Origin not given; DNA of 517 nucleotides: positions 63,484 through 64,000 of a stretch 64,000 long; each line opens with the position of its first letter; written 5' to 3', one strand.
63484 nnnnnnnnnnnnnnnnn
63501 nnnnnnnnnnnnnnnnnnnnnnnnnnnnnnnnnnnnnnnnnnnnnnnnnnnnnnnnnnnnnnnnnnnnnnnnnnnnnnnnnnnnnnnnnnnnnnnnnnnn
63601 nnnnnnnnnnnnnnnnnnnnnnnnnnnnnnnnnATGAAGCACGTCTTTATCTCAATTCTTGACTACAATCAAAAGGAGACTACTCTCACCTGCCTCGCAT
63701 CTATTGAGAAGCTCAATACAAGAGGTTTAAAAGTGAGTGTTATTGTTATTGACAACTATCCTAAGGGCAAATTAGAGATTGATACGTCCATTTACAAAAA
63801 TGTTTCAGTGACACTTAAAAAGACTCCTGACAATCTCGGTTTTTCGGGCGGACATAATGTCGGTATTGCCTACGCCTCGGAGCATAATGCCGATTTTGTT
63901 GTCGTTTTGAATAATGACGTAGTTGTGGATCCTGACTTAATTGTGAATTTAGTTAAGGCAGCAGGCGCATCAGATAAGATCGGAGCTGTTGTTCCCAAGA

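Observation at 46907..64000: About 17-kb glycosylation locus with eight consecutive polytopic GT-C/YfhO-like membrane proteins between polyprenyl-phosphate-sugar GT2s and a flippase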

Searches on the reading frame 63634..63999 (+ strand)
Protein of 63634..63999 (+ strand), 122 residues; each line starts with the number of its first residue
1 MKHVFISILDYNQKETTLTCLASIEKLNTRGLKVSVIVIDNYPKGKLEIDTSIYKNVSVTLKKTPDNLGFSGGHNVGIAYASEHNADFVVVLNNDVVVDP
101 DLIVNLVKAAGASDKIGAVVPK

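Call 10: search_protein_families(library=pfam, proteins=[window:63634-63999:+], max_evalue=0.01)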
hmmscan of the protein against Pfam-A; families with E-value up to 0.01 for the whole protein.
window:63634-63999:+ (122 aa): 2 families
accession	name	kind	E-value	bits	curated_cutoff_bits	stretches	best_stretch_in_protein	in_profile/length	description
PF00535.33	Glycos_transf_2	-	4.7e-09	36.8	23.3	1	11-119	7-112/168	Glycosyl transferase family 2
PF13641.12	Glyco_tranf_2_3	-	0.00055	20.5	27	1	11-119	10-119/230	Glycosyltransferase like family 2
